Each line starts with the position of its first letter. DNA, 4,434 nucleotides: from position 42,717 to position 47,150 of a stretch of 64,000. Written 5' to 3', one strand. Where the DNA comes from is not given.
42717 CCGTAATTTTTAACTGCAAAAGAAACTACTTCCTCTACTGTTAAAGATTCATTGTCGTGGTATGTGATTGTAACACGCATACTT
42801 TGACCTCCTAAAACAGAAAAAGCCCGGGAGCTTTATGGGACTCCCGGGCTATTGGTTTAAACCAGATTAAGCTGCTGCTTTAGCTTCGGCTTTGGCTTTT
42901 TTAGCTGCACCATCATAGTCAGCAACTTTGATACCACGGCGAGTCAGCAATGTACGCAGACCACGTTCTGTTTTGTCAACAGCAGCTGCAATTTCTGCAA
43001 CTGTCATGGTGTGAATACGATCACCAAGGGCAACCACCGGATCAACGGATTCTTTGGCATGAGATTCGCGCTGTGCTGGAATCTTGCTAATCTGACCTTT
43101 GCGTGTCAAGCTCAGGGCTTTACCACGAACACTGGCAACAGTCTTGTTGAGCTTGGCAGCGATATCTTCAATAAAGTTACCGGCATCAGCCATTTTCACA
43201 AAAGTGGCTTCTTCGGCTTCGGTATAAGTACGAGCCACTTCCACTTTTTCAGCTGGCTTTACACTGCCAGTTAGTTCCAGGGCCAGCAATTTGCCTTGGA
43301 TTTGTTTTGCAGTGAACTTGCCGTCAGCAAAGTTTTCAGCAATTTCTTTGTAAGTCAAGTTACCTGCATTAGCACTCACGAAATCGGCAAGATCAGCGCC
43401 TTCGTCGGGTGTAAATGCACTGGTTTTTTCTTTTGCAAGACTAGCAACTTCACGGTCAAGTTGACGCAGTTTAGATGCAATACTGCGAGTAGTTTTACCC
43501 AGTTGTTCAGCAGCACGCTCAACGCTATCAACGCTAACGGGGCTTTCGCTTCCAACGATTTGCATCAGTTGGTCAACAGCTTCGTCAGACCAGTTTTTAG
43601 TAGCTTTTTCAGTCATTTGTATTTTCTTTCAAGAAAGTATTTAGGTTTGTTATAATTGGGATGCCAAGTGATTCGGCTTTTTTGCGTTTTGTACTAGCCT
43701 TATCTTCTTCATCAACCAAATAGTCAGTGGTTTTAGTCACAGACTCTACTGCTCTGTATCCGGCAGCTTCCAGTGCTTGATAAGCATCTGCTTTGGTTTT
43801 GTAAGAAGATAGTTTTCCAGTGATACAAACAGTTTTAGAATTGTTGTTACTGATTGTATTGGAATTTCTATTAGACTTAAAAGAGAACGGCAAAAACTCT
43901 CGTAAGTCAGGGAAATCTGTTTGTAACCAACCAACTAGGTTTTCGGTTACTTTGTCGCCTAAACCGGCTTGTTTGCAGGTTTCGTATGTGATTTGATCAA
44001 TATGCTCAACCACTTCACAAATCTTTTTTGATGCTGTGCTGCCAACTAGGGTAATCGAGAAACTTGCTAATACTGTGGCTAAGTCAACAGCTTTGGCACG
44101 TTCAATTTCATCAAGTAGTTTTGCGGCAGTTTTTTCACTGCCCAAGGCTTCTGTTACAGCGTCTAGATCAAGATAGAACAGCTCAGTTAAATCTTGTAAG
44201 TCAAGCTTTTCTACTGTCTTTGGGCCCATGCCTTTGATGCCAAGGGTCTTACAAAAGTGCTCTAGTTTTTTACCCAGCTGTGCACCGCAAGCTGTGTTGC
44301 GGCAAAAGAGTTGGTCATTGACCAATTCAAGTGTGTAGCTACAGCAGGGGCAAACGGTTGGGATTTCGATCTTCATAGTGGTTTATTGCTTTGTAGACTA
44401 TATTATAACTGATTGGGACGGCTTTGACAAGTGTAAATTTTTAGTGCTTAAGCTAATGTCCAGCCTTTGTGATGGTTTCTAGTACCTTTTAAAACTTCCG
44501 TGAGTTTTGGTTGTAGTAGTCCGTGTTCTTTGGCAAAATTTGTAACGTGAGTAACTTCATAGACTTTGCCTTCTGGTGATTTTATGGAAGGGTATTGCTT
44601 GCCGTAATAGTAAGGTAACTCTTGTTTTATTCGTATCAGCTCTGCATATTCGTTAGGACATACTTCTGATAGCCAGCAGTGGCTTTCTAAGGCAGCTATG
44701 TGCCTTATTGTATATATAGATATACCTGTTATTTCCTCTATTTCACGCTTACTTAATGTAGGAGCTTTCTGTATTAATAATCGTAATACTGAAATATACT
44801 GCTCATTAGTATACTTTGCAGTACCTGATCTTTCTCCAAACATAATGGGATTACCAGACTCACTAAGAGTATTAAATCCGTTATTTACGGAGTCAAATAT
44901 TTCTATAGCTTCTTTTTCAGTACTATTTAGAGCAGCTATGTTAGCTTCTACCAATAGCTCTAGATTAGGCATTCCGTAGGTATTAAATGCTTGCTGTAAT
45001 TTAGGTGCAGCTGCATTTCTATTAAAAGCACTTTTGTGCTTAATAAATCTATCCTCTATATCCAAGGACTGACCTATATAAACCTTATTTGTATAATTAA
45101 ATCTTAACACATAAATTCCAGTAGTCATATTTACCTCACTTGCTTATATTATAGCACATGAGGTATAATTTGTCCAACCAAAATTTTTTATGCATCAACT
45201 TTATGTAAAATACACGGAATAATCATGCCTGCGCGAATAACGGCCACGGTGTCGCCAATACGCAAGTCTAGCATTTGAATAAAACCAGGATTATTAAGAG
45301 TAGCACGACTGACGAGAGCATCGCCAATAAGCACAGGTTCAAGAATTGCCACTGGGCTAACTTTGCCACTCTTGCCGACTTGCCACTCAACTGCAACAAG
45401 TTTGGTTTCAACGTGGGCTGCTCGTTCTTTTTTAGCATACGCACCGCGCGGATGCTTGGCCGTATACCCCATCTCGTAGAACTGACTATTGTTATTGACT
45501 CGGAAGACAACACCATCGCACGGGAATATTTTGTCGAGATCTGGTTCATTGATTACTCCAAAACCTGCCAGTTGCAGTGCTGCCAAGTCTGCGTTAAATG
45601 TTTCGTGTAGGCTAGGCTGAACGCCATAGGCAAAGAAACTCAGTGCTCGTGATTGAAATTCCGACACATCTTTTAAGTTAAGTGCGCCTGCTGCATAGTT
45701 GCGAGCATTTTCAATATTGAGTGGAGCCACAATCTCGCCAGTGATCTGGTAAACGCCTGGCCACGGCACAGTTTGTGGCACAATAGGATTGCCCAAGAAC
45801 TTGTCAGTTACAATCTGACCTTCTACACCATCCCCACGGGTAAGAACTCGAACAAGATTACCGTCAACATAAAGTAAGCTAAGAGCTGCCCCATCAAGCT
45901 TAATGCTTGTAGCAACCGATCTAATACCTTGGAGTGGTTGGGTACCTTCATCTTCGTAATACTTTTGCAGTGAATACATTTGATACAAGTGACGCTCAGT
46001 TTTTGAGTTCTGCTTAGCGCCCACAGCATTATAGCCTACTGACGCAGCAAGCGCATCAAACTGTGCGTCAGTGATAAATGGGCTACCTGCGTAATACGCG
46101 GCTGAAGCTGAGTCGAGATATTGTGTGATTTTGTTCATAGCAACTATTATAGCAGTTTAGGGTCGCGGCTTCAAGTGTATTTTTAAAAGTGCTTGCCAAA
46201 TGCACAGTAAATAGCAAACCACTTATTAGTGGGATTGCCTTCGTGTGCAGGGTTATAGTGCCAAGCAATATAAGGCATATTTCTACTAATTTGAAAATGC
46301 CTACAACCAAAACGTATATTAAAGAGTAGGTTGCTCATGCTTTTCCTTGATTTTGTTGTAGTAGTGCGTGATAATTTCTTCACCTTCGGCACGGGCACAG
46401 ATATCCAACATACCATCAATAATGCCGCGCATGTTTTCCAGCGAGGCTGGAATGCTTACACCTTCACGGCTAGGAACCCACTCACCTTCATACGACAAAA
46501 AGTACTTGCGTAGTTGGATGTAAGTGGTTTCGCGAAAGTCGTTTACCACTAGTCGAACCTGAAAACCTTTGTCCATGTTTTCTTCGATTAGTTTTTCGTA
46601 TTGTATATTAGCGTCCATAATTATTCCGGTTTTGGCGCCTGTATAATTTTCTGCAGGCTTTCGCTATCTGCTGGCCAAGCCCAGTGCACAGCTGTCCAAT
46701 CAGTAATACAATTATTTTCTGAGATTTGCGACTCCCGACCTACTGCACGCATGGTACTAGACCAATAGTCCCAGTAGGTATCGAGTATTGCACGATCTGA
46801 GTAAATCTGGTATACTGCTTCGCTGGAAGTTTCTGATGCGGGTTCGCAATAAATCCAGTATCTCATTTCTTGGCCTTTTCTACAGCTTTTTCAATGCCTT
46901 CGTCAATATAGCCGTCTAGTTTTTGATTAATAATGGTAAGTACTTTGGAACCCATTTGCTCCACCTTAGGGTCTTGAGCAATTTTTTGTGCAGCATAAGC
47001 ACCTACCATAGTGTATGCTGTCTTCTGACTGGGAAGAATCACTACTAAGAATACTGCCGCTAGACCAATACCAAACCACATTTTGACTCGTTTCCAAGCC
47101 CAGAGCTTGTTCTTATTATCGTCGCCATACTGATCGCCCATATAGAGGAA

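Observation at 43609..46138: NAD-dependent DNA ligase split into two genes by a free-standing GIY-YIG homing endonuclease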

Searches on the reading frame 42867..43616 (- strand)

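Call 42: search_protein_families(library=phrogs, proteins=[window:42867-43616:-], max_evalue=0.001)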
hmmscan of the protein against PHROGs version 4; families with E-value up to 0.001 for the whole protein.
window:42867-43616:- (249 aa): 2 families
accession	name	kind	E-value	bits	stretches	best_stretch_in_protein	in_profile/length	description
phrog_323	-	transcription regulation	1.1e-40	141.2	1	5-246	4-267/319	transcriptional regulator, D5-like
phrog_31591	-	DNA, RNA and nucleotide metabolism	0.00039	21.5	0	6-57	2-48/136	HTH DNA binding protein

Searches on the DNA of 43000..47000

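Call 11: search_rna_families(source=window, start=43000, end=47000, threshold=evalue, max_evalue=10)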
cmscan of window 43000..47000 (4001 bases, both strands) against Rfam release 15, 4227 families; matches with E-value up to 10: 1.
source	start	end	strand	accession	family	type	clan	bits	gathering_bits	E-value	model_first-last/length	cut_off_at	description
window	43910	43984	-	RF03485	mir-4000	Gene; miRNA;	-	18.3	58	4.8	1-54/54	no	mir-4000 microRNA precursor family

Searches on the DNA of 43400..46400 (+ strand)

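Call 4: search_dna_similar(query=window:43400-46400:+, collection=phages, mode=near, max_rows=30)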
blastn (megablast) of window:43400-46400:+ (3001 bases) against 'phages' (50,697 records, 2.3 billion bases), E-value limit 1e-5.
No match.

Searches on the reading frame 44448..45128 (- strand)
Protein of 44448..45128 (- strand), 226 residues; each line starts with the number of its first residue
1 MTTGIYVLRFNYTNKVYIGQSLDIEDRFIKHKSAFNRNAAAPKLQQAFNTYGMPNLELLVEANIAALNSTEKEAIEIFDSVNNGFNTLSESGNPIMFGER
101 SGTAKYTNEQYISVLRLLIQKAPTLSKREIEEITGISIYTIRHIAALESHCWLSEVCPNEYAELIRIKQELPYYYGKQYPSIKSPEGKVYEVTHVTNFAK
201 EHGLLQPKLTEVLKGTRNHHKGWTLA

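Call 3: search_protein_families(library=pfam, proteins=[window:44448-45128:-], max_evalue=0.01)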
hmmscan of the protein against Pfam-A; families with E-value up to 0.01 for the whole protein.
window:44448-45128:- (226 aa): 2 families
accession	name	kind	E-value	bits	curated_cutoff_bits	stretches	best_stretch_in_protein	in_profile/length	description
PF22083.2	I-HmuI_NUMOD-like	-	7.6e-05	22.7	27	1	182-224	3-44/46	DNA endonuclease I-HmuI-like, NUMOD-like domain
PF01541.30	GIY-YIG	-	0.00045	20.9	22.6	1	4-36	3-35/78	GIY-YIG catalytic domain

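Call 10: search_dna_similar(query=window:44448-45128:-, collection=phages, mode=protein, max_rows=40, max_evalue=0.001)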
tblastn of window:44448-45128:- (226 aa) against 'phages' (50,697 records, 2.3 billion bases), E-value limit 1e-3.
Records with a match: 67; places in all: 71; records where one place covers at least 80% of the query: 1.
Best place of each record, by identity: <60% 67.
By first word of the organism name: Bacillus 13; Staphylococcus 9; Vibrio 6; Enterococcus 5; Klebsiella 5; Escherichia 5; Rhizobium 4; Vectrevirus 4; uncultured 3; Synechococcus 3; and 6 more.
By host as written in the record: - 15; Vibrio splendidus 6; Staphylococcus aureus (phage propagation strain 47) 4; Methanobacteriales 2; Enterococcus faecium TX1330 2; Enterococcus faecium 2; Bacillus cereus 2; Bacillus cereus VKM B-370 2; and 25 more.
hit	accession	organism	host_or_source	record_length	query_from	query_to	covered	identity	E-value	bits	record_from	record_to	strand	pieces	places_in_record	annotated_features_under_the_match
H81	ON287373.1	Serratia phage vB_SmaM-Kamaji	Serratia marcescens LVF3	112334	1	226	100%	25.0%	2e-8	60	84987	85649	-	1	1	hypothetical protein | DNA ligase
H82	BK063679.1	Caudoviricetes sp. vir323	Methanobacteriales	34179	4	137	59%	32.6%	1e-4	49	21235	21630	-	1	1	homing endonuclease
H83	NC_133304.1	Caudoviricetes sp. vir323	Methanobacteriales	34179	4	137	59%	32.6%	1e-4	49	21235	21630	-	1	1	homing endonuclease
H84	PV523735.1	Enterococcus phage ZJGS2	Enterococcus mundtii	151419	1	142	63%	29.7%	1e-8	60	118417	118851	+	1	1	group I intron endonuclease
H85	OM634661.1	Bacillus phage vB_BauM_KLEB27-3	Bacillus australimaris sKR4M-27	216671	5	168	73%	25.2%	7e-5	49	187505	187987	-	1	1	GIY-YIG endonuclease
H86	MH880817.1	Enterococcus phage EfV12-phi1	Enterococcus faecium TX1330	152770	1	95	42%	40.6%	9e-9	61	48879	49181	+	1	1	hypothetical protein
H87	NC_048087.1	Enterococcus phage EfV12-phi1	Enterococcus faecium TX1330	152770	1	95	42%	40.6%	9e-9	61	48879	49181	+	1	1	homing endonuclease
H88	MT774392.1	uncultured phage cr128_1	human feces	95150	5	95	40%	41.1%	2e-5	50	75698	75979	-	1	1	hypothetical protein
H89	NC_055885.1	uncultured phage cr128_1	human feces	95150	5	95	40%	41.1%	2e-5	50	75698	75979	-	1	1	homing endonuclease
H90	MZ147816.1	Enterococcus phage 113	Enterococcus faecium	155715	1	95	42%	38.6%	8e-9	61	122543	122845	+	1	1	group I intron endonuclease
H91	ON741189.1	Bacillus phage vB_BceS_LY4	Bacillus cereus 367-H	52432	2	99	43%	36.0%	7e-6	52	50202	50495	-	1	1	group I intron endonuclease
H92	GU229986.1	Bacillus phage 250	Bacillus cereus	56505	2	99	43%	36.0%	8e-6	52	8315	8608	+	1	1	hypothetical protein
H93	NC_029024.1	Bacillus phage 250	Bacillus cereus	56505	2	99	43%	36.0%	8e-6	52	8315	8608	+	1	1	homing endonuclease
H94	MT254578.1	Bacillus phage Izhevsk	Bacillus cereus VKM B-370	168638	3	89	38%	38.0%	3e-5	50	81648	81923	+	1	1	GIY-YIG endonuclease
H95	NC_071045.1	Bacillus phage Izhevsk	Bacillus cereus VKM B-370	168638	3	89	38%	38.0%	3e-5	50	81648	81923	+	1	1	homing endonuclease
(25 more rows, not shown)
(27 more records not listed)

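Call 12: get_annotated_region(hit=H81, flank=3000)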
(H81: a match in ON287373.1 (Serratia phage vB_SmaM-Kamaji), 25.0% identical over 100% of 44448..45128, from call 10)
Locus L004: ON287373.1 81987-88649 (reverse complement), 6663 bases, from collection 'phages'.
description: Serratia phage vB_SmaM-Kamaji, complete genome.
organism: Serratia phage vB_SmaM-Kamaji (NCBI taxid 2943833)
taxonomy: Viruses; Duplodnaviria; Heunggongvirae; Uroviricota; Caudoviricetes; Demerecviridae
host: Serratia marcescens LVF3; source: sewage; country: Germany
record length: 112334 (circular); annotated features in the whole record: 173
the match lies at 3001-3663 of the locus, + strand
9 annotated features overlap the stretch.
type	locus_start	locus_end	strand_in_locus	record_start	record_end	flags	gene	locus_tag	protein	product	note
CDS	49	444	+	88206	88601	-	-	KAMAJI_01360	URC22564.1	hypothetical protein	-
CDS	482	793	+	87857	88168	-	-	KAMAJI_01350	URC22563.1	hypothetical protein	-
CDS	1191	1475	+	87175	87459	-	-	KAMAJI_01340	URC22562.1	hypothetical protein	-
CDS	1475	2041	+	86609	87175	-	-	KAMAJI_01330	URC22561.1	hypothetical protein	-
CDS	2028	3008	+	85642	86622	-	-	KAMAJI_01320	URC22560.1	DNA ligase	-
CDS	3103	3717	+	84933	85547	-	-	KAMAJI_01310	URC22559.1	hypothetical protein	-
CDS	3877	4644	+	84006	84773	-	-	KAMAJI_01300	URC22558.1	DNA ligase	-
CDS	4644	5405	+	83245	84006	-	-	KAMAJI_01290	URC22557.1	hypothetical protein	-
CDS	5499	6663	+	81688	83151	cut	-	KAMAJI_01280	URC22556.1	ATP-dependent DNA helicase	-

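Call 42: search_protein_families(library=phrogs, proteins=[window:44448-45128:-], max_evalue=0.001)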
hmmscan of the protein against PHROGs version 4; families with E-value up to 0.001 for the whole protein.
window:44448-45128:- (226 aa): 4 families
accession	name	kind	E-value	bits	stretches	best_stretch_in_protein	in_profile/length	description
phrog_7168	-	DNA, RNA and nucleotide metabolism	4.7e-11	43.7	1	4-88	3-94/284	homing endonuclease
phrog_2081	-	DNA, RNA and nucleotide metabolism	5e-09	36.8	1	182-224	205-247/433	HNH endonuclease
phrog_5123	-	DNA, RNA and nucleotide metabolism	1.1e-08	36.2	1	4-115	3-116/152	homing endonuclease with GIY-YIG motif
phrog_314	-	DNA, RNA and nucleotide metabolism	3.1e-08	34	1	1-224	177-386/574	homing endonuclease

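Call 43: search_solved_structures(query=window:44448-45128:-, show_alignments=2, max_evalue=1)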
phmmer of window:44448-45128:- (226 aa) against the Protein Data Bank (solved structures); distinct sequences matched with E-value up to 1: 3.
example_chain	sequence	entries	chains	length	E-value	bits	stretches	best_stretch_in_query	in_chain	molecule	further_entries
1mk0_A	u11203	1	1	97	0.00012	24.9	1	1-53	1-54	Intron-associated endonuclease 1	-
1ln0_A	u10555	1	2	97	0.00047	23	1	1-61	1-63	intron-associated endonuclease 1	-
1u3e_M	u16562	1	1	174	0.0025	20.6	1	182-225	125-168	HNH homing endonuclease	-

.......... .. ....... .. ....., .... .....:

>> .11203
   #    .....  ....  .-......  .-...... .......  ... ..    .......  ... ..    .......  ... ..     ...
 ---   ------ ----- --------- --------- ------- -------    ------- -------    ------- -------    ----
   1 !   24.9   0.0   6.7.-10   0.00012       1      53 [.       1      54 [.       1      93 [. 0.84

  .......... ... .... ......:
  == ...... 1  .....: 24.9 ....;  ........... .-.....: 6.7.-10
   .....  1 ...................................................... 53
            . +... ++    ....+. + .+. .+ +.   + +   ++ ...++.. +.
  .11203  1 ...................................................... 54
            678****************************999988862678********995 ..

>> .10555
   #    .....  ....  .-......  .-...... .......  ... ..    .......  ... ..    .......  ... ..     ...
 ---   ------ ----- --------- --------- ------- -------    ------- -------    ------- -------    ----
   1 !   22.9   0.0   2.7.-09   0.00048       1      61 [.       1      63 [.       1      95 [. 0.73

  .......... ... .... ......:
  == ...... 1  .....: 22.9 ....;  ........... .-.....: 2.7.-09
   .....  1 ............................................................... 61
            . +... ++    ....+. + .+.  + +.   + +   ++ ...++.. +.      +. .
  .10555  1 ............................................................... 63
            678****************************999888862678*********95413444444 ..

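Call 58: search_protein_families(library=pfam, proteins=[L004:3001-3717:+], max_evalue=0.01)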
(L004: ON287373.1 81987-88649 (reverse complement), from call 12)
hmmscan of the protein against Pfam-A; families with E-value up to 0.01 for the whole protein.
L004:3001-3717:+ (238 aa): 1 family
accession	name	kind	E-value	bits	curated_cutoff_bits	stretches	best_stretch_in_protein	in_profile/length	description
PF01541.30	GIY-YIG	-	9.6e-05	23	22.6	1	4-52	3-43/78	GIY-YIG catalytic domain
